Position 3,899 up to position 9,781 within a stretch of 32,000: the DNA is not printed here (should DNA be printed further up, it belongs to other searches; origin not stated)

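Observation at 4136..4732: The same ~200-aa lectin-like module occurs both enzyme-fused and PEP-CTERM-anchored, 5.4 kb apart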

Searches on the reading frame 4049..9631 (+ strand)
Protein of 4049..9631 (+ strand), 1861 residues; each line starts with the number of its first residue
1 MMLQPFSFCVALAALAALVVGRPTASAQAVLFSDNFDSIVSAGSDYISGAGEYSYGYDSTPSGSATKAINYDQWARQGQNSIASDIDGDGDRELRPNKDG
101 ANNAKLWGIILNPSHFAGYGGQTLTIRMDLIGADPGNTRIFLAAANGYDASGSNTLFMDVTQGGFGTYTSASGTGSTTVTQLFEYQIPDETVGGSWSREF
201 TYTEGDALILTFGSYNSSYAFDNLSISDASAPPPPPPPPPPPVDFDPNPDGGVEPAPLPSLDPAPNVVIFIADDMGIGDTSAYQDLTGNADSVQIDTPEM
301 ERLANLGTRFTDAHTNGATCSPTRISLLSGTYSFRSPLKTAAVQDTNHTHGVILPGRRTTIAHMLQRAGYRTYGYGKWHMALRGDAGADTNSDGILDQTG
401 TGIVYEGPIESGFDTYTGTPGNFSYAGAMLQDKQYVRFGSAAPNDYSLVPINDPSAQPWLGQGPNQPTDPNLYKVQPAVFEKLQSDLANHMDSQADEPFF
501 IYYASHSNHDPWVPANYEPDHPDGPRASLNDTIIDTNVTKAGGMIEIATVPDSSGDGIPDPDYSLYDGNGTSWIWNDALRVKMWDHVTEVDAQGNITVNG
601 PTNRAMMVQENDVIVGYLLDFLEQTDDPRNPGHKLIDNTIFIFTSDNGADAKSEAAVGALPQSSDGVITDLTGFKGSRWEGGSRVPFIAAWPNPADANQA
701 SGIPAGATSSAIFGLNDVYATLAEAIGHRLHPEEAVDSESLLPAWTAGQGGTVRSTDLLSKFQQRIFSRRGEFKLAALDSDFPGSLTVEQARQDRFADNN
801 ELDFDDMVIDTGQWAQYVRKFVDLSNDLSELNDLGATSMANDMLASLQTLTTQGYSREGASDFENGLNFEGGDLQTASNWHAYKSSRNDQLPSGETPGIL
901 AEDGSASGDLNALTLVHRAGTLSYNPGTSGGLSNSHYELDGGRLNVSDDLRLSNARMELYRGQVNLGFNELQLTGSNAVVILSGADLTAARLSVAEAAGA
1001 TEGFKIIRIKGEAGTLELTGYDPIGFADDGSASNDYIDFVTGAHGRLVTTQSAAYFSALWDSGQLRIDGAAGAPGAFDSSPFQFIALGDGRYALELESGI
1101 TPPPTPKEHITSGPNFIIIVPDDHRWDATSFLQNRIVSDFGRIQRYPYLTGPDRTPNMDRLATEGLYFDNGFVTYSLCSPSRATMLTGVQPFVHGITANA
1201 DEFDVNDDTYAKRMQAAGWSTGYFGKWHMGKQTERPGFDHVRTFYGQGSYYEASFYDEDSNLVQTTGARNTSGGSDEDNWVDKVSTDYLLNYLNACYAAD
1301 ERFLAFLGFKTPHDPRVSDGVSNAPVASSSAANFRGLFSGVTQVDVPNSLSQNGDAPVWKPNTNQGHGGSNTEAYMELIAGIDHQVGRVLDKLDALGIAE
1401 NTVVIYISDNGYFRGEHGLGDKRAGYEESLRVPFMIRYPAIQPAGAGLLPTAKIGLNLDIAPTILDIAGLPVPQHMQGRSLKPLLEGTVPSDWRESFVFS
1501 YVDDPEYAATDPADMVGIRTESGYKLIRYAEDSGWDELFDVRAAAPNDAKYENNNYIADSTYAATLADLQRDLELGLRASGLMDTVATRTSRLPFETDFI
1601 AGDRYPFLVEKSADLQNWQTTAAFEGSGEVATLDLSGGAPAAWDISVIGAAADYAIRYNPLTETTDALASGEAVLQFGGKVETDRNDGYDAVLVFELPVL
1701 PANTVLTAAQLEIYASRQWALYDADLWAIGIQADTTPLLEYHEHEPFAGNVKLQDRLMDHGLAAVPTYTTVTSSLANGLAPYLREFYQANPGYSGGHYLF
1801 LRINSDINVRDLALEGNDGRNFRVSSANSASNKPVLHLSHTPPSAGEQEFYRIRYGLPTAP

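Call 8: search_protein_families(library=pfam, proteins=[window:4049-9631:+], max_evalue=0.1)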
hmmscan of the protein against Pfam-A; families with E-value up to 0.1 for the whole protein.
window:4049-9631:+ (1861 aa): 3 families
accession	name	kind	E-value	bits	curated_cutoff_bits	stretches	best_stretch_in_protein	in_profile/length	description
PF00884.28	Sulfatase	-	2.2e-76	257.5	25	2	1114-1469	1-300/301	Sulfatase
PF16347.10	SGSH_C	-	3.7e-30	105.6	29.3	1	1415-1574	1-149/154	N-sulphoglucosamine sulphohydrolase, C-terminal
PF01663.27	Phosphodiest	-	3.3e-08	34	23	1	1153-1412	18-221/342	Type I phosphodiesterase / nucleotide pyrophosphatase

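Call 9: search_protein_families(library=ncbifam, proteins=[window:4049-9631:+], max_evalue=0.1)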
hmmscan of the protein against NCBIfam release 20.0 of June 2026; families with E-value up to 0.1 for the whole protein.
window:4049-9631:+ (1861 aa): 7 families
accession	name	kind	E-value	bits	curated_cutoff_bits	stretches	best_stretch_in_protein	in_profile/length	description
NF010322.0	PRK13759.1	equivalog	2.2e-57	194.6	481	3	1280-1573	184-453/486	arylsulfatase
TIGR03417.1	chol_sulfatase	equivalog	2.3e-49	168.6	433.45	2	1154-1571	28-434/500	choline-sulfatase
NF045661.1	HdlasePehA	equivalog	7.7e-44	150.1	900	3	1374-1502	283-409/506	phosphoric/sulfuric ester hydrolase PehA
NF052527.1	Mn_arylsulf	exception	3.3e-32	112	850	3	1374-1573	266-448/479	manganese-dependent arylsulfatase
TIGR01307.1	pgm_bpd_ind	equivalog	0.0024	16.4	330.65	1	1366-1481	399-503/504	2,3-bisphosphoglycerate-independent phosphoglycerate mutase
NF038282.1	LapC_YejM_PbgA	exception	0.0025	16.2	825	1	1369-1442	408-479/584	LPS biosynthesis-modulating metalloenzyme YejM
NF051873.1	AlkPhosPhoY32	equivalog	0.024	13.1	1000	0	1157-1201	46-91/539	alkaline phosphatase PhoY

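Call 66: search_solved_structures(query=window:4835-9631:+, max_evalue=0.001)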
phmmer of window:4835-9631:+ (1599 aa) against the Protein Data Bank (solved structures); distinct sequences matched with E-value up to 0.001: 82 (the best 60 are shown).
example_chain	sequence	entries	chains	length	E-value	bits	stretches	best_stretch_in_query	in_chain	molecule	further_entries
5g2v_A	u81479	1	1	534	5.8e-59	202.9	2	1113-1311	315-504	N-ACETYLGLUCOSAMINE-6-SULFATASE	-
9s03_A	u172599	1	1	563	1.8e-56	194.7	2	1110-1300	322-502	Putative sulfatase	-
7p24_AAA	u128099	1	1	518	3.4e-53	183.8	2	1112-1284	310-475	Mucin-desulfating sulfatase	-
9s8y_A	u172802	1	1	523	2.2e-49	171.2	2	1111-1309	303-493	Sulfatase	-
7ebp_A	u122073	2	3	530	7.1e-49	169.5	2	1111-1309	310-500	Sulfatase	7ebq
7lha_A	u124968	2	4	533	7.7e-42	146.2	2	1111-1267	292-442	Exo-L-galactose-6-sulfatase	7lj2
7snj_A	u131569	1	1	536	8.3e-38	132.8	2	1111-1268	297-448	Arylsulfatase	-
6hr5_A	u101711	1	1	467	1.5e-37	132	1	851-1301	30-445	Alpha-L-rhamnosidase/sulfatase (GH78)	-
7sno_A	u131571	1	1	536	2e-37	131.5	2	1111-1268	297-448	Arylsulfatase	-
9bas_B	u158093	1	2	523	2e-32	114.9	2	2-159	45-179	S1_15A sulfatase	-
9ihk_D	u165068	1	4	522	4e-31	110.6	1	834-1289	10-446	Sulfatase_S1_30A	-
9bau_A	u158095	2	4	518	3e-30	107.7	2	2-153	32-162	S1_15B sulfatase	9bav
6pt4_B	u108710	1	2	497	2.8e-28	101.2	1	877-1309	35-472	exo-2S-iota carrageenan S1 sulfatase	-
6ptk_A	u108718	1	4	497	6.4e-27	96.7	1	877-1309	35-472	exo-2S-iota carrageenan S1 sulfatase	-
6pt6_B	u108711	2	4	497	9e-27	96.2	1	877-1309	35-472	exo-2S-iota carrageenan S1 sulfatase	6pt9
6s20_C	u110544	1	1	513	2.8e-26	94.6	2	2-148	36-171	N-acetylgalactosamine-6-O-sulfatase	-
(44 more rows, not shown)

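Call 87: list_cluster_members(proteins=[window:4049-9631:+, window:10090-10857:+, window:11579-13627:-, window:1793-3874:+])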
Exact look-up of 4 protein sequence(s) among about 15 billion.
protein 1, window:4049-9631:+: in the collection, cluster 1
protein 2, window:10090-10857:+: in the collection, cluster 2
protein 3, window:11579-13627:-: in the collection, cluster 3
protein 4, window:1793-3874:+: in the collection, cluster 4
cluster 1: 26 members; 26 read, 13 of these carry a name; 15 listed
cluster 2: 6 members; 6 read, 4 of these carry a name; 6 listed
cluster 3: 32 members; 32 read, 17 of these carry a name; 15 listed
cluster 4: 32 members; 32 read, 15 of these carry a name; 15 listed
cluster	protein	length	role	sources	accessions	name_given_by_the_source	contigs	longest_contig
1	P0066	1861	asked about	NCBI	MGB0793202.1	MAG: sulfatase-like hydrolase/transferase [Opitutales bacterium]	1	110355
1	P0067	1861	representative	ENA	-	-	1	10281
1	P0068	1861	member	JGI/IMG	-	arylsulfatase A-like enzyme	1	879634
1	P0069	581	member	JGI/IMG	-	hypothetical protein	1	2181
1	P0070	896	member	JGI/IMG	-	arylsulfatase A-like enzyme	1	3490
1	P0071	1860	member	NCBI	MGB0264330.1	MAG: sulfatase-like hydrolase/transferase [Opitutales bacterium]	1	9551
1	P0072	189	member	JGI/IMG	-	hypothetical protein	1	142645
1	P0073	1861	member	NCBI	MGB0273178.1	MAG: sulfatase-like hydrolase/transferase [Opitutales bacterium]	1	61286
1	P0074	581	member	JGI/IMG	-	hypothetical protein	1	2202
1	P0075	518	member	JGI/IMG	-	hypothetical protein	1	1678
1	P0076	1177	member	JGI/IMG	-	arylsulfatase A-like enzyme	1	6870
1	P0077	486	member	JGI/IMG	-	hypothetical protein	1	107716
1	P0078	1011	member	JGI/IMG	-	arylsulfatase A-like enzyme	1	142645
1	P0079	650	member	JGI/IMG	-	arylsulfatase A-like enzyme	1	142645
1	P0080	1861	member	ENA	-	-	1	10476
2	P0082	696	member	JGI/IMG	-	formylglycine-generating enzyme required for sulfatase activity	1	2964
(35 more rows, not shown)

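Call 89: search_protein_families(library=pfam, proteins=[P0082], max_evalue=0.001)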
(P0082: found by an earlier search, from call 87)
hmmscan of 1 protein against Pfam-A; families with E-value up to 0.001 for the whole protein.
P0082 (696 aa): 2 families
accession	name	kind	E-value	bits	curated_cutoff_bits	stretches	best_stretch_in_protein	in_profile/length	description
PF03781.23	FGE-sulfatase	-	9e-50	170.1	23.3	1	419-690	5-254/255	Sulfatase-modifying factor enzyme 1-like domain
PF18884.5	TSP3_bac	-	2.7e-14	53.1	25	2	242-263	1-21/22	Bacterial TSP3 repeat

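Call 90: find_encoding_contigs(protein=P0082, flank=5000, max_places=3)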
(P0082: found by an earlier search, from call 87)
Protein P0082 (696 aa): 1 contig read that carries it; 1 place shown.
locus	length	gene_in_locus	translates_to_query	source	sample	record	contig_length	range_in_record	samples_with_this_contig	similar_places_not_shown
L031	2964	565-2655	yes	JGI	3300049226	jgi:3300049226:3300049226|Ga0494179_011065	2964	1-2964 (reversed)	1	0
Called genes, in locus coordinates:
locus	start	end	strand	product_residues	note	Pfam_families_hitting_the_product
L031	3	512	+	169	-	?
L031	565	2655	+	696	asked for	PF18884:TSP3_bac (weak), PF03781:FGE-sulfatase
